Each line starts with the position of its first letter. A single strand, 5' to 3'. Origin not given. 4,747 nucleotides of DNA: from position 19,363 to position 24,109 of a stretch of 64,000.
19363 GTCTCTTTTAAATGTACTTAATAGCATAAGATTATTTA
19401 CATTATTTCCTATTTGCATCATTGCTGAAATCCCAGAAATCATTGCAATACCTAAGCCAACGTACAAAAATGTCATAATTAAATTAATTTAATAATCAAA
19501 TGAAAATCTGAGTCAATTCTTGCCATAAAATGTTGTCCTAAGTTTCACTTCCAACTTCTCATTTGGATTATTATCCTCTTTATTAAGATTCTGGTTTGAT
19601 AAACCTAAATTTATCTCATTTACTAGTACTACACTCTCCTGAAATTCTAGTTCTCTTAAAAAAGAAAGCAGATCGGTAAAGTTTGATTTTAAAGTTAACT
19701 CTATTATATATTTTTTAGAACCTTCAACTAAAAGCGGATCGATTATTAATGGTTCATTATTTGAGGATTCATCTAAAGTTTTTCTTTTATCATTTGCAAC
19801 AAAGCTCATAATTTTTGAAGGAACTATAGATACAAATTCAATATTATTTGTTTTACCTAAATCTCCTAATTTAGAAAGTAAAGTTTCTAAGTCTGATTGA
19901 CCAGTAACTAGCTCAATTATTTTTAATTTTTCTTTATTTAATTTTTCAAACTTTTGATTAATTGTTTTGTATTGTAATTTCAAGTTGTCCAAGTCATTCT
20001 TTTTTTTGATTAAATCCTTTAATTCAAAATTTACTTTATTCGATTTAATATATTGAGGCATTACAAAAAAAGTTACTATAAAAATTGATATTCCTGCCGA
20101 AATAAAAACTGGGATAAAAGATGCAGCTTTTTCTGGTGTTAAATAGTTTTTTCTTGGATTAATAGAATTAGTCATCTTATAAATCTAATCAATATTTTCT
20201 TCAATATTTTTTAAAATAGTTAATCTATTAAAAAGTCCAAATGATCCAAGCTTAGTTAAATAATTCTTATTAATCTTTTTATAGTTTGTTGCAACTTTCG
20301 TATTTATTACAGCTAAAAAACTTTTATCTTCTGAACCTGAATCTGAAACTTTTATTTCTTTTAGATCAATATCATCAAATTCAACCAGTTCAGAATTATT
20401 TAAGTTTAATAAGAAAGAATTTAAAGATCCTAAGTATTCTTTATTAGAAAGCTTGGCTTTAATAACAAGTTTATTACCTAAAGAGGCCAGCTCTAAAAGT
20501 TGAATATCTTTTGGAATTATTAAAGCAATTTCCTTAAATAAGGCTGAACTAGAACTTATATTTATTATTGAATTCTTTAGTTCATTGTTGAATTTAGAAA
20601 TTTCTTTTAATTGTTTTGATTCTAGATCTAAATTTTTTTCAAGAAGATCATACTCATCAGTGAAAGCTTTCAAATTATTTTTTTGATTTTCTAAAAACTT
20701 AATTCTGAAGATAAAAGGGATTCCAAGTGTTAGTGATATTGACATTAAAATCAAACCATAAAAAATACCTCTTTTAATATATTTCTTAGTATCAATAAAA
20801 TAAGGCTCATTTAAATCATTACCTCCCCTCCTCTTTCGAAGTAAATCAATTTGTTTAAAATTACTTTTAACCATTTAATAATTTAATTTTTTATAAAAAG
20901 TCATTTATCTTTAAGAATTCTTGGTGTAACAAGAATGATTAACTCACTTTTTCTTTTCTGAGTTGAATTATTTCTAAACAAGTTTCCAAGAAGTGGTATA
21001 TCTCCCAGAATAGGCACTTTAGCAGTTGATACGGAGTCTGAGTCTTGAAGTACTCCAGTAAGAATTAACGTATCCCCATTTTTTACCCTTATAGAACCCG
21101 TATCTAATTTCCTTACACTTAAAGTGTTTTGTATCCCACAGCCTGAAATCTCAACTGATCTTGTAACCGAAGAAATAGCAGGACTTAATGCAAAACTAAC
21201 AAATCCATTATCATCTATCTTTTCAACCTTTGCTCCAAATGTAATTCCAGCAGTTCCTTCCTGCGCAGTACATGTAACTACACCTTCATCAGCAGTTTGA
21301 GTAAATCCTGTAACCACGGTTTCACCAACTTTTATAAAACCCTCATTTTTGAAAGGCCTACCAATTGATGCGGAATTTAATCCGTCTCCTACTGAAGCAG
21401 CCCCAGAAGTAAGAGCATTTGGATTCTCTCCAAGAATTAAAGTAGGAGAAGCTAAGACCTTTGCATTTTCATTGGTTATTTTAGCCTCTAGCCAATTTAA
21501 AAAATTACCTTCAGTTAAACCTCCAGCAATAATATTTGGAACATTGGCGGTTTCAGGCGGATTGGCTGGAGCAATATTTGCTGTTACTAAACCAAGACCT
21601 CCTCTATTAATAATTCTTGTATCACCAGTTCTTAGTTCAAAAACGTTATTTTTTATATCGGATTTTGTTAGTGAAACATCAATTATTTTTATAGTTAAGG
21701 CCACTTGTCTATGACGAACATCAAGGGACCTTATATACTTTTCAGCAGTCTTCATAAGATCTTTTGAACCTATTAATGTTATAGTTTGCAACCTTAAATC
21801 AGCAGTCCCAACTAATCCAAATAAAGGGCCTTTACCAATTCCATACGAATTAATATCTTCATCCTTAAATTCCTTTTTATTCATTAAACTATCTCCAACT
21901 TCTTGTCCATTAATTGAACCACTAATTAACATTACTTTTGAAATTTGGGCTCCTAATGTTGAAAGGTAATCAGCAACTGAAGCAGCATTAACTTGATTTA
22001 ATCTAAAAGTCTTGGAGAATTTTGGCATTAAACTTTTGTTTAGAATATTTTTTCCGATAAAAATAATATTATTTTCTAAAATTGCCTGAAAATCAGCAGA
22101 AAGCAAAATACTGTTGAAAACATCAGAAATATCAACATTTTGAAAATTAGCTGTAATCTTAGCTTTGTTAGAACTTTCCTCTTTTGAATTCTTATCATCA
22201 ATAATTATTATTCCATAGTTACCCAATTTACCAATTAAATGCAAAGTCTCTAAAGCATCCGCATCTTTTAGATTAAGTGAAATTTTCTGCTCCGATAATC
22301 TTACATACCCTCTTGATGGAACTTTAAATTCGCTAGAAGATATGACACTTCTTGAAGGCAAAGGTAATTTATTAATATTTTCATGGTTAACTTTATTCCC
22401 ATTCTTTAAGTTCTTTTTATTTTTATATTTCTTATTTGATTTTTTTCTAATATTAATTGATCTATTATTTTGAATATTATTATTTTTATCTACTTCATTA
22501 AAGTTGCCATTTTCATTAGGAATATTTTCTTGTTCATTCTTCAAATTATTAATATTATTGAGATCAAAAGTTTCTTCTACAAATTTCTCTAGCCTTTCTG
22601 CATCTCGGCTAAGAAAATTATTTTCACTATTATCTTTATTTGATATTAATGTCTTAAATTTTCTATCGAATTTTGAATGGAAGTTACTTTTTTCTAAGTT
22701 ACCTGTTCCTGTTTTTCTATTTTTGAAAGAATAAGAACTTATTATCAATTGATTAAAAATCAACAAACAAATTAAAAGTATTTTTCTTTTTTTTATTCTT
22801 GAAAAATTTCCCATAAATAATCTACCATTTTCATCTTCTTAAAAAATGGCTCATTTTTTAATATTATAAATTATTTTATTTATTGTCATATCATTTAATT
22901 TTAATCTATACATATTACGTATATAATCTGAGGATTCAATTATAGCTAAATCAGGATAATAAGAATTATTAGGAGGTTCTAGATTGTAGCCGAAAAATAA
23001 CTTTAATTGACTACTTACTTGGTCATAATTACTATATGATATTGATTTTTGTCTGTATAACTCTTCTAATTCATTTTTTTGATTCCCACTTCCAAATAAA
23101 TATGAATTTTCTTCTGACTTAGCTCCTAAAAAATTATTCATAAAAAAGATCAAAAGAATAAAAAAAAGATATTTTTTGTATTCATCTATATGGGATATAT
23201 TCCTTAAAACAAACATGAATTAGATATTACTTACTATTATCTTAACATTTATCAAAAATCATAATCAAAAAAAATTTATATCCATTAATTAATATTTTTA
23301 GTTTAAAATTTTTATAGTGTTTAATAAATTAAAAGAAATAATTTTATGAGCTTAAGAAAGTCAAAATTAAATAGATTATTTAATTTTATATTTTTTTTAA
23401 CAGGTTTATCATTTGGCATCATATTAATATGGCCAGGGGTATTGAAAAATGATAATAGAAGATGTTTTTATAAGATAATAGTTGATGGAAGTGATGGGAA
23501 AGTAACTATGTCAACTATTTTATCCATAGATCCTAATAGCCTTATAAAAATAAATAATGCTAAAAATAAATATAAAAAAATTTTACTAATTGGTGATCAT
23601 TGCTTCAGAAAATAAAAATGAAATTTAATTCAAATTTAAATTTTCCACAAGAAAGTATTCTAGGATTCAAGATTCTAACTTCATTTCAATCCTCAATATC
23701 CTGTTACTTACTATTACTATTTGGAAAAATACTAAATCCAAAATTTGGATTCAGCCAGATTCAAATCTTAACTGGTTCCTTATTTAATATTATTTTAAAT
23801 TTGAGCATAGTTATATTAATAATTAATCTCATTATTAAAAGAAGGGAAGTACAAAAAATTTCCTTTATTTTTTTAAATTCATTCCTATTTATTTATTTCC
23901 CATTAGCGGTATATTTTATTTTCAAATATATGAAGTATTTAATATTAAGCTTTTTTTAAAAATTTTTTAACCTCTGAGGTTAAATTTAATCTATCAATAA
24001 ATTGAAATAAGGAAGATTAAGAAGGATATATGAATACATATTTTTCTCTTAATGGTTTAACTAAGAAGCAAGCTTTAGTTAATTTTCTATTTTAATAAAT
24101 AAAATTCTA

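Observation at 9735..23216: Complete type IV pilus gene set in a streamlined Prochlorococcus-like genome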

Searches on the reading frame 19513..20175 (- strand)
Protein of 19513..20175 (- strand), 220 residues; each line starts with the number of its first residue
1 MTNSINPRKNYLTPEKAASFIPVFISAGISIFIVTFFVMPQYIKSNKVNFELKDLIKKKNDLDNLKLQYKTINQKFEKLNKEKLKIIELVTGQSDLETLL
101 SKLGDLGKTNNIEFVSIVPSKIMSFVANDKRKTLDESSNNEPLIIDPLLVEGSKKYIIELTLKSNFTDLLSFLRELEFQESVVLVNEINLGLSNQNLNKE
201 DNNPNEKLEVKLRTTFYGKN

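Call 5: search_protein_families(library=pfam, proteins=[window:19513-20175:-], max_evalue=0.1)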
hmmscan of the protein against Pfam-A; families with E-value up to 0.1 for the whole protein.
window:19513-20175:- (220 aa): 2 families
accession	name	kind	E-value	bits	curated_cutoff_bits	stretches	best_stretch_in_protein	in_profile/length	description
PF04350.18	PilO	-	0.0031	18.1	22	1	48-121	11-77/145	Pilus assembly protein, PilO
PF10741.14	T2SSM_b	-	0.0048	17.2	21.7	1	158-215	53-108/111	Type II secretion system (T2SS), protein M subtype b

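Call 7: search_protein_families(library=ncbifam, proteins=[window:19513-20175:-], max_evalue=0.1)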
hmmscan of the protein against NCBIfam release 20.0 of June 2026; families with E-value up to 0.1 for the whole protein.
window:19513-20175:- (220 aa): 0 families

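Call 32: search_solved_structures(query=A4, max_evalue=10, show_alignments=1)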
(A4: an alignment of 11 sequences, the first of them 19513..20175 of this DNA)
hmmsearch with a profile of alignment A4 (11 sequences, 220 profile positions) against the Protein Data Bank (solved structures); distinct sequences matched with E-value up to 10: 5.
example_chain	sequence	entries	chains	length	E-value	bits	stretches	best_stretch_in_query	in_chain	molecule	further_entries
3jc8_Oa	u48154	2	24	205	0.00059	22.5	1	65-122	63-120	PilO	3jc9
5c8j_I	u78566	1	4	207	0.39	13.2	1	18-89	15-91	Protein MJ0480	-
5o9z_Q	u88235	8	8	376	0.5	12.9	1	55-146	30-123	WW domain-binding protein 4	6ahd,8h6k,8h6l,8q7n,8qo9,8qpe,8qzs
8q1b_J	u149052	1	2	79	2.8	10.5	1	9-40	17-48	Cytochrome b-c1 complex subunit 10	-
8at2_E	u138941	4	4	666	6.6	9.2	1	54-144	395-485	HAUS augmin-like complex subunit 5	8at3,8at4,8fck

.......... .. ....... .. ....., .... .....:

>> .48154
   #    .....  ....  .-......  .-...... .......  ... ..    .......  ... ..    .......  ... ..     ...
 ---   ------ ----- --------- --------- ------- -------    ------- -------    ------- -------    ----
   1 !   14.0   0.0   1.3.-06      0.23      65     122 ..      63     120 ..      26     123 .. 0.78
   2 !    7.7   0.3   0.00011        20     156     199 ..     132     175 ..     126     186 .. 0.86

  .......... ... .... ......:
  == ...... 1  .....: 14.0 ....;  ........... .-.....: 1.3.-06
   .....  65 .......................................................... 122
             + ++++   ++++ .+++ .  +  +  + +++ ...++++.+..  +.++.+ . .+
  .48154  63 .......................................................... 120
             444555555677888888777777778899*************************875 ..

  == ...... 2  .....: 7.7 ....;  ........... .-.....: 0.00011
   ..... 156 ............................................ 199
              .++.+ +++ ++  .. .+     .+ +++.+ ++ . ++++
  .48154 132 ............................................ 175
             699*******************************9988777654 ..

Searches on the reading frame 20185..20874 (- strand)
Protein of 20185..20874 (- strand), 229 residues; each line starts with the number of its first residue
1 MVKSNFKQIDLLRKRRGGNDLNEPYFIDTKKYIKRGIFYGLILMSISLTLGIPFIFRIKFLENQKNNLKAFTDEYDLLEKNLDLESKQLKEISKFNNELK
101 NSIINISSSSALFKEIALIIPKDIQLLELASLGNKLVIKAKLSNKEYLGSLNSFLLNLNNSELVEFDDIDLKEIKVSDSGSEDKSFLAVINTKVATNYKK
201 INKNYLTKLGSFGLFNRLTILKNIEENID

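Call 5: search_protein_families(library=pfam, proteins=[window:20185-20874:-], max_evalue=0.1)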
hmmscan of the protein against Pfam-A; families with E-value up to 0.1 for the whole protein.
window:20185-20874:- (229 aa): 2 families
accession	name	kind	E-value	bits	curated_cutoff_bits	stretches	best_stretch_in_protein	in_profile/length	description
PF05137.18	PilN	-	0.0034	17.8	22.8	1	112-186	2-72/78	Fimbrial assembly protein (PilN)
PF24423.1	OVT1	-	0.015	16.1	30.9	1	59-101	36-78/100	Major antigen, helical domain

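Call 7: search_protein_families(library=ncbifam, proteins=[window:20185-20874:-], max_evalue=0.1)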
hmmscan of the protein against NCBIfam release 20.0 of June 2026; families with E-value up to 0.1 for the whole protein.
window:20185-20874:- (229 aa): 1 family
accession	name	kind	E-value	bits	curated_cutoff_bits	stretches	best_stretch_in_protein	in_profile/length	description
NF053548.1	violacein_VioC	equivalog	0.023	13.8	760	1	45-120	233-304/429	NADP-dependent violacein biosynthesis oxygenase VioC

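Call 31: search_solved_structures(query=A3, max_evalue=10, show_alignments=1)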
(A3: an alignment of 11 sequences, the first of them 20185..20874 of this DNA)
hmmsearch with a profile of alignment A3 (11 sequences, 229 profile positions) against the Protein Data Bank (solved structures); distinct sequences matched with E-value up to 10: 1.
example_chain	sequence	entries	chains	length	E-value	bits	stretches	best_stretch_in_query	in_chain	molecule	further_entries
1ug7_A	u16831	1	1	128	0.91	12.2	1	68-108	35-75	2610208M17Rik protein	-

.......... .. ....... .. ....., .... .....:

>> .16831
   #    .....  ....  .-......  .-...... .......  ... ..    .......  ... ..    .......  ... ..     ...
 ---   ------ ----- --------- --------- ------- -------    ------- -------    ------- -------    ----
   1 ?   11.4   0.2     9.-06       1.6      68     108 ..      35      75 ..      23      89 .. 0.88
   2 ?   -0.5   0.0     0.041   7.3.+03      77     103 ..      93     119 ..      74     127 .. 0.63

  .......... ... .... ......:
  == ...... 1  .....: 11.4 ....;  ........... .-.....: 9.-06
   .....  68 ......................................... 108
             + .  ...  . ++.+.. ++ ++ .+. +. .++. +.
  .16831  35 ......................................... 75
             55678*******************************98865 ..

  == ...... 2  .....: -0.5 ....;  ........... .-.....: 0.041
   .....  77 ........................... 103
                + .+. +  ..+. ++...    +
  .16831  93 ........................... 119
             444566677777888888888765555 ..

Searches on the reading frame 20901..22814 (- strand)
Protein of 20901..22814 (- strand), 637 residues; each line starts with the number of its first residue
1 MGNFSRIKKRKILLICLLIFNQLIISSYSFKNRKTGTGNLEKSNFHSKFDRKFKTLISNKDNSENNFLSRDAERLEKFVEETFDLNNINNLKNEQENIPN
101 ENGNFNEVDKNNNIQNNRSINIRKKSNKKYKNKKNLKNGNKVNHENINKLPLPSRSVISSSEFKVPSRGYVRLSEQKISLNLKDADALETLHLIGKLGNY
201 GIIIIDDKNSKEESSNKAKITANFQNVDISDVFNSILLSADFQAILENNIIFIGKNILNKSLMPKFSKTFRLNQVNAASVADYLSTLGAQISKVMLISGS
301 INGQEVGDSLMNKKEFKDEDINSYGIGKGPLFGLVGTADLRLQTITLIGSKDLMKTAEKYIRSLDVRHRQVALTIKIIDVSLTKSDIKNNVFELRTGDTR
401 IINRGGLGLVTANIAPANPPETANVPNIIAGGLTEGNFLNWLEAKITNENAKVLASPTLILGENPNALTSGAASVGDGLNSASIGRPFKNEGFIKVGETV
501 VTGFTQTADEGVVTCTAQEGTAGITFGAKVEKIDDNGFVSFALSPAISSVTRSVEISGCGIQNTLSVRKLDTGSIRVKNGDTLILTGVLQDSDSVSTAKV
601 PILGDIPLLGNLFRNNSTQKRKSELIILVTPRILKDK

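Call 5: search_protein_families(library=pfam, proteins=[window:20901-22814:-], max_evalue=0.1)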
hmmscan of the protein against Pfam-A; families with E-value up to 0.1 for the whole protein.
window:20901-22814:- (637 aa): 3 families
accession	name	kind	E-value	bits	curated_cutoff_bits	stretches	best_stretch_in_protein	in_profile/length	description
PF00263.26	Secretin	-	5.6e-29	101.3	27.5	1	490-635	22-169/169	Bacterial type II and III secretion system protein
PF03958.22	Secretin_N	-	3.8e-06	27.5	28.2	1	268-370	2-69/69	Bacterial type II/III secretion system short domain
PF07660.19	STN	-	9.4e-05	22.6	28.4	1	213-255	9-51/52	Secretin and TonB N terminus short domain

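Call 7: search_protein_families(library=ncbifam, proteins=[window:20901-22814:-], max_evalue=0.1)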
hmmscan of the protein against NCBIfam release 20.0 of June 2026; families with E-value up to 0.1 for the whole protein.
window:20901-22814:- (637 aa): 8 families
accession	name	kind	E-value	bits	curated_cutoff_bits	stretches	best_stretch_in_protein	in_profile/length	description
TIGR02517.1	type_II_gspD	equivalog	5.7e-30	104.3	351.35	1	269-637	238-593/600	type II secretion system secretin GspD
TIGR02519.1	pilus_MshL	equivalog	1.1e-23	83.7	250.2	1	344-634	9-290/290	pilus (MSHA type) biogenesis protein MshL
TIGR02516.1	type_III_yscC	equivalog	1.9e-21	76.1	238.45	2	575-635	402-462/463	type III secretion system outer membrane ring subunit SctC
TIGR02515.1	IV_pilus_PilQ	subfamily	2.3e-20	73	284.35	1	563-635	357-428/428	type IV pilus secretin PilQ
NF010083.0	PRK13568.1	equivalog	2.4e-19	69.4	554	1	573-635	356-418/419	DNA uptake porin HofQ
NF011873.0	PRK15346.1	equivalog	3.6e-16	58.9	524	2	577-622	437-482/499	EscC/YscC/HrcC family type III secretion system outer membrane ring protein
NF042912.1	Amuc_1098_fam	equivalog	9.6e-14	50.4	750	1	566-634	729-796/805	Amuc_1098 family type IV pilus outer membrane protein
NF007851.2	PRK10560.1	exception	1.2e-12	47.4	598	1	574-635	349-410/412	DNA uptake porin HofQ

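Call 18: find_encoding_contigs(protein=window:20901-22814:-, flank=10000, max_places=6)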
Protein window:20901-22814:- (637 aa): no gene with exactly this product is on record in the collection.

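Call 42: search_solved_structures(query=window:20901-22814:-, max_evalue=0.001)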
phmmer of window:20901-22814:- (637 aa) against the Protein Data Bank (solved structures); distinct sequences matched with E-value up to 0.001: 20.
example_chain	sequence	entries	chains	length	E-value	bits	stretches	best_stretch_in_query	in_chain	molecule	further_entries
5w68_A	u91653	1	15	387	1e-13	53.9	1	344-636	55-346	Putative type II secretion protein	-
6i1x_A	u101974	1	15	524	1.5e-13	53.4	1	493-636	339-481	Type II secretion system protein D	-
5zdh_A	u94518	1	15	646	2.6e-13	52.6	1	344-636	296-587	Type II secretion system protein D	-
8jvb_A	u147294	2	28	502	6.3e-13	51.3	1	527-634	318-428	Type II and III secretion system protein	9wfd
5wq7_A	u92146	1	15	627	1e-12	50.7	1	495-636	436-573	Putative type II secretion system protein D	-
9k8v_A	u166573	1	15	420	1.1e-12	50.5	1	343-636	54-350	General secretion pathway protein D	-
5wq8_A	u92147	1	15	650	2.6e-12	49.3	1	343-636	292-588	Type II secretion system protein D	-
6hcg_A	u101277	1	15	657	3.2e-12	49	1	346-637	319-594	Type II secretion system protein D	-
6i1y_A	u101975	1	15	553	3.2e-12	49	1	343-636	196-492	General secretion pathway protein GspD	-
6w6m_A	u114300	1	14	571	6.5e-12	48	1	557-634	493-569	Type IV pilus secretin PilQ family protein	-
5wq9_A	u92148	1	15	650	7.7e-12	47.8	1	343-636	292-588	Type II secretion system protein D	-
5wln_G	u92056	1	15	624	1.4e-11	46.9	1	333-636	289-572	Type II secretion system protein D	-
9x0w_A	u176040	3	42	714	1.7e-11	46.6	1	573-635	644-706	Fimbrial assembly protein PilQ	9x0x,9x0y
6ve2_A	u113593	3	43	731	1.9e-11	46.4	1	573-635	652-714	Fimbrial assembly protein PilQ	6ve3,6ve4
9sh1_A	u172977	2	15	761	7.5e-11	44.5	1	564-634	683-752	Type IV pilus biogenesis and competence protein PilQ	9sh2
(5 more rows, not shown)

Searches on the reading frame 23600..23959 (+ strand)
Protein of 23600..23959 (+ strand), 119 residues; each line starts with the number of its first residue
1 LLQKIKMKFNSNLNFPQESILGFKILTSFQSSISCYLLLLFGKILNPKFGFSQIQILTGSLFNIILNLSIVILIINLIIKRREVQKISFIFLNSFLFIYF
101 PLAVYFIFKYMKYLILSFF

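Call 5: search_protein_families(library=pfam, proteins=[window:23600-23959:+], max_evalue=0.1)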
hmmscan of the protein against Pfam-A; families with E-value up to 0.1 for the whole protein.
window:23600-23959:+ (119 aa): 0 families
